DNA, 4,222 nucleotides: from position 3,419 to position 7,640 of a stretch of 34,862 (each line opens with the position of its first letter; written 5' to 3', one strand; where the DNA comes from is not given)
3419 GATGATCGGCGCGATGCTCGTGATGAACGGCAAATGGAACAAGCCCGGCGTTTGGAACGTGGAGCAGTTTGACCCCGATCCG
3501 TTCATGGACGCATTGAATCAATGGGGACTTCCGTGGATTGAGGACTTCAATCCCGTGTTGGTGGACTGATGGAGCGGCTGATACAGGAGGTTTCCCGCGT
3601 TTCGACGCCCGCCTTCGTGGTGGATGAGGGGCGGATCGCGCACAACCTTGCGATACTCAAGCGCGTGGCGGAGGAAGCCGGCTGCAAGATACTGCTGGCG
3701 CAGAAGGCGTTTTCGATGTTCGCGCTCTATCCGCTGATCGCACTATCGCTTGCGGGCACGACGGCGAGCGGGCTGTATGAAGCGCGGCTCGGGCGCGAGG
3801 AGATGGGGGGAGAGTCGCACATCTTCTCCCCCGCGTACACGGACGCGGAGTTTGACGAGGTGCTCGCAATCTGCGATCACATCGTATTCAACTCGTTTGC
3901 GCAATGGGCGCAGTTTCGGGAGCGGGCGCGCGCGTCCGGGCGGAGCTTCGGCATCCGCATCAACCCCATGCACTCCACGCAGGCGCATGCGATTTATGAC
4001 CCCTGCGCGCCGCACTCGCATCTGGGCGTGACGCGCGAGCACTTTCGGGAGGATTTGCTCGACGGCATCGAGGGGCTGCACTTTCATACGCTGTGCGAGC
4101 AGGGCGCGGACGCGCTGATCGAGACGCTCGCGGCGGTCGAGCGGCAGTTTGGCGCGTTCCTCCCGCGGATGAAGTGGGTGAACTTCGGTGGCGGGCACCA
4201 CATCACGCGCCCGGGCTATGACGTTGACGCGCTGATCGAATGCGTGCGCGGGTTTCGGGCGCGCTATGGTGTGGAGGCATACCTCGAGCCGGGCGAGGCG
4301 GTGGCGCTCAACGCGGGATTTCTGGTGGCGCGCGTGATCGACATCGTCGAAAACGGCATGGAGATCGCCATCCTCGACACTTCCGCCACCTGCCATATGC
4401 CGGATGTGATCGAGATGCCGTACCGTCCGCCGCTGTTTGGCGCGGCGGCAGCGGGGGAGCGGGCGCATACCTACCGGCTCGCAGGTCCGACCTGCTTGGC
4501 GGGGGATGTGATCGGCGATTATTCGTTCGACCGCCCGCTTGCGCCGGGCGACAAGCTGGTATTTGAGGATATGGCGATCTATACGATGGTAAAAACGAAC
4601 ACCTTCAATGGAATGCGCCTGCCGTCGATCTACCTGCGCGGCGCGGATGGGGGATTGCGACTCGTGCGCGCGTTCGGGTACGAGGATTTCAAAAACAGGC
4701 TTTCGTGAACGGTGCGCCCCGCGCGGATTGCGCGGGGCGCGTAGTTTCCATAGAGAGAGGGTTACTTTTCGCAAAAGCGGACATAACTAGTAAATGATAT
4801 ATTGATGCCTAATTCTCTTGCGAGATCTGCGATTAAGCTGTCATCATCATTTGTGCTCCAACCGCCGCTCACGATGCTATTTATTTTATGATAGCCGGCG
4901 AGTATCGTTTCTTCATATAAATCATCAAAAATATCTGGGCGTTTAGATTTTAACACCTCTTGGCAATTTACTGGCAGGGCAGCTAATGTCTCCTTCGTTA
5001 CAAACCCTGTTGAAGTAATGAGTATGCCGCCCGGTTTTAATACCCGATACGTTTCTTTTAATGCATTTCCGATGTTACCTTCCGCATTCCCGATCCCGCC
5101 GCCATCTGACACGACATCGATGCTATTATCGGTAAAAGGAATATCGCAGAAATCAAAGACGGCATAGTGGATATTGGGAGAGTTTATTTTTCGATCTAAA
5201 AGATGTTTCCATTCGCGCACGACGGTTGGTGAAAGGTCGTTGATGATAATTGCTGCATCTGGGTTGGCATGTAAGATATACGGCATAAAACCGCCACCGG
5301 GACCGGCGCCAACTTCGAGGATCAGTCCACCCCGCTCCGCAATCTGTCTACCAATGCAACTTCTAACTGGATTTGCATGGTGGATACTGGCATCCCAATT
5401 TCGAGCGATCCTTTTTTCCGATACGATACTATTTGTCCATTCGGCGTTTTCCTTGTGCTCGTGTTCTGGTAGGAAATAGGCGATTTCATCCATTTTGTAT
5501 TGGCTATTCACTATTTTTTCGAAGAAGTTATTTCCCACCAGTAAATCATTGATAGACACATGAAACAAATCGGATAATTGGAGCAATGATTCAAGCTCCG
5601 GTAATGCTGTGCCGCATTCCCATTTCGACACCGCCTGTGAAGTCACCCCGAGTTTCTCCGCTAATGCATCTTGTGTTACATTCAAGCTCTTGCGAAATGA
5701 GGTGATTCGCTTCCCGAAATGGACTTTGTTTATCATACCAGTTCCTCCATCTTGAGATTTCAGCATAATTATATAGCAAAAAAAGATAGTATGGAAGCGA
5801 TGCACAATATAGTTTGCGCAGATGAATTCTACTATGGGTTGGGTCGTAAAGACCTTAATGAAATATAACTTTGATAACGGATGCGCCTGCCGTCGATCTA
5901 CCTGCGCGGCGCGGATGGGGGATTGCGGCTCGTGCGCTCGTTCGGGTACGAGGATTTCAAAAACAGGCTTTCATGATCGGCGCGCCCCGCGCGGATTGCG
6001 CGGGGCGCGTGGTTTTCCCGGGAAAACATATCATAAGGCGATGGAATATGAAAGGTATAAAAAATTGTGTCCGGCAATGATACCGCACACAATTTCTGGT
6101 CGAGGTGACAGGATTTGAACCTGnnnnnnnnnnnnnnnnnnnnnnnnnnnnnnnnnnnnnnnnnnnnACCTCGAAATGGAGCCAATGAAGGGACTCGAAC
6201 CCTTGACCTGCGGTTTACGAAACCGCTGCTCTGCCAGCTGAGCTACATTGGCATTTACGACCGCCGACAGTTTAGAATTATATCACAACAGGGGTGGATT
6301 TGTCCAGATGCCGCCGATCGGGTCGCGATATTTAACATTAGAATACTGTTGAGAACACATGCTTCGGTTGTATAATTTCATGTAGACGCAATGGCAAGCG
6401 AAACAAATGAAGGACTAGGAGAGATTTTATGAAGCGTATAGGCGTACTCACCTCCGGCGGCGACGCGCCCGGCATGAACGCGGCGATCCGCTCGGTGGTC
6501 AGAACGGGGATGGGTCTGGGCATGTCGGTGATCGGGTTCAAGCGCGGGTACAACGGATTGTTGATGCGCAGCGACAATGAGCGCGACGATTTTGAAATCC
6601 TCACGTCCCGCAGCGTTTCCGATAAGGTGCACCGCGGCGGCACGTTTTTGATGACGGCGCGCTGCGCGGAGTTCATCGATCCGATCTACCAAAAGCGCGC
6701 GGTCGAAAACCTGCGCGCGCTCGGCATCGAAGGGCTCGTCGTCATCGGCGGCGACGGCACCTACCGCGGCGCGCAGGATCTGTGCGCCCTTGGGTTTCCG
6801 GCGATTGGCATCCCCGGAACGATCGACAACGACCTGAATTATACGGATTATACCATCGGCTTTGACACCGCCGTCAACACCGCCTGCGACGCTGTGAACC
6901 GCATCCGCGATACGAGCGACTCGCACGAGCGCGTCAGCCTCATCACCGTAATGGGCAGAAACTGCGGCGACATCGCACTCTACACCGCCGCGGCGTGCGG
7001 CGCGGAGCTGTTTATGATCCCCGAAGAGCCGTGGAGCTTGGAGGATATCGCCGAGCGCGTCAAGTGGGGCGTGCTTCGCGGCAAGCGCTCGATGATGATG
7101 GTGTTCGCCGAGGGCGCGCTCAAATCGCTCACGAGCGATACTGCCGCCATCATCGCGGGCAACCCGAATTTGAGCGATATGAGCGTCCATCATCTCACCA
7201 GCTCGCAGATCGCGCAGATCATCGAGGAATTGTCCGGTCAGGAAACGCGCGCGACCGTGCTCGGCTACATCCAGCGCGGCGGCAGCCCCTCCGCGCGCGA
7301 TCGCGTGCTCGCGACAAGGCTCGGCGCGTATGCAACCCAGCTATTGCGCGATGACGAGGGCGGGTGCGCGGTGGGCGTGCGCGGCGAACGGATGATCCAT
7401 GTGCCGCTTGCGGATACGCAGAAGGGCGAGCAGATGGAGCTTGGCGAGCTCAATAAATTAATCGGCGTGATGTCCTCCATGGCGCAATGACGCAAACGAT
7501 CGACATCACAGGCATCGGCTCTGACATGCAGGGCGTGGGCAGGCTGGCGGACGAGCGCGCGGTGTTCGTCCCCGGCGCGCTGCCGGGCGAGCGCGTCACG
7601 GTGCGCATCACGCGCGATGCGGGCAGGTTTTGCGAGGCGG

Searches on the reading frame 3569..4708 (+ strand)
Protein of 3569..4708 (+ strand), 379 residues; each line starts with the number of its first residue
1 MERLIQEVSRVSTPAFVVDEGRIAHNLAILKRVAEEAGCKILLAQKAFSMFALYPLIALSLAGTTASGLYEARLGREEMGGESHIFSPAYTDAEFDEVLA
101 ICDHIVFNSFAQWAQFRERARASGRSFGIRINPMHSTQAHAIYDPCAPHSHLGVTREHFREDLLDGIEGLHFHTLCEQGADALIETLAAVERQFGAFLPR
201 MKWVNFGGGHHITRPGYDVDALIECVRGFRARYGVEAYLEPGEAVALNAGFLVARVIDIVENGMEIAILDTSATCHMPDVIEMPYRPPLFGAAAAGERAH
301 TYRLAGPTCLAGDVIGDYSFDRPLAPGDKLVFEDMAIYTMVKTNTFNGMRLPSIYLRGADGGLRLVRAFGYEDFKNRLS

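Call 40: search_protein_families(library=pfam, proteins=[window:3569-4708:+])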
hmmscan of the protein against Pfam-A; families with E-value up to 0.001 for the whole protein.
window:3569-4708:+ (379 aa): 1 family
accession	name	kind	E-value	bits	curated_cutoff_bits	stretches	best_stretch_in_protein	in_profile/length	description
PF00278.28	Orn_DAP_Arg_deC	-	1.6e-14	54.3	23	1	128-335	5-94/95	Pyridoxal-dependent decarboxylase, C-terminal sheet domain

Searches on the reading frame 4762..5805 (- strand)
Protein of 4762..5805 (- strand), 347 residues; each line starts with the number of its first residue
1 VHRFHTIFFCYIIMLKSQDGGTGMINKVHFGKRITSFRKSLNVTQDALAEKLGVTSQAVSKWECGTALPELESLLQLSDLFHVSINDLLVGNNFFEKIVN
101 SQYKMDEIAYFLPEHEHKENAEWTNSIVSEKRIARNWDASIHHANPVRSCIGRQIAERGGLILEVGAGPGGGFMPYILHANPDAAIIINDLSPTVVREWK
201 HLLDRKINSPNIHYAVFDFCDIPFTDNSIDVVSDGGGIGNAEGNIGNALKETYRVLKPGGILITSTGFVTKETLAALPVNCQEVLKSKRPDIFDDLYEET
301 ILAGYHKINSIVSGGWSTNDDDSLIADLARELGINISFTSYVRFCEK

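Call 40: search_protein_families(library=pfam, proteins=[window:4762-5805:-])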
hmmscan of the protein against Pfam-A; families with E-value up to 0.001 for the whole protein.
window:4762-5805:- (347 aa): 11 families
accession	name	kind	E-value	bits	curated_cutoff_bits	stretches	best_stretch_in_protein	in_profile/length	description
PF08241.18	Methyltransf_11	-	1.7e-12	48.3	21.2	1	163-263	1-94/95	Methyltransferase domain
PF01381.28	HTH_3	-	2.6e-11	43.8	23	1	37-88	4-55/55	Helix-turn-helix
PF13649.12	Methyltransf_25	-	2.7e-11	44.4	27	1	162-260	1-97/97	Methyltransferase domain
PF01209.24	Ubie_methyltran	-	1e-09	38.6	20.1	1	155-263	44-150/233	ubiE/COQ5 methyltransferase family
PF13847.12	Methyltransf_31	-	3.3e-08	33.8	27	1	162-282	7-127/145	Methyltransferase domain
PF12844.13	HTH_19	-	3.1e-07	30.6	30.2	1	31-92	1-62/64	Helix-turn-helix domain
PF13560.12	HTH_31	-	3.8e-06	27.6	27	1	30-84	2-57/64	Helix-turn-helix domain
PF08242.18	Methyltransf_12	-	6.1e-06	27.3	30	1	163-262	1-98/98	Methyltransferase domain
PF13443.12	HTH_26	-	0.00019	22.1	22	0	38-90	6-59/63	Cro/C1-type HTH DNA-binding domain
PF07022.19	Phage_CI_repr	-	0.00019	22.1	22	1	34-92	3-61/65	Bacteriophage CI repressor helix-turn-helix domain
PF14549.12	P22_Cro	-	0.0002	21.5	30.2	1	45-72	12-37/60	DNA-binding transcriptional regulator Cro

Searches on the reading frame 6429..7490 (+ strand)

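Call 40: search_protein_families(library=pfam, proteins=[window:6429-7490:+])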
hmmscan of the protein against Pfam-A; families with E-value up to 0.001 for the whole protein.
window:6429-7490:+ (353 aa): 2 families
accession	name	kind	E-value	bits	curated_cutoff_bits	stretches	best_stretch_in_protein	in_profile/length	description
PF00365.25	PFK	-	3e-100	335.6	30.9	1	3-306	1-277/277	Phosphofructokinase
PF01513.26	NAD_kinase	-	8.5e-05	23.3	25.5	1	78-129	59-103/130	ATP-NAD kinase N-terminal domain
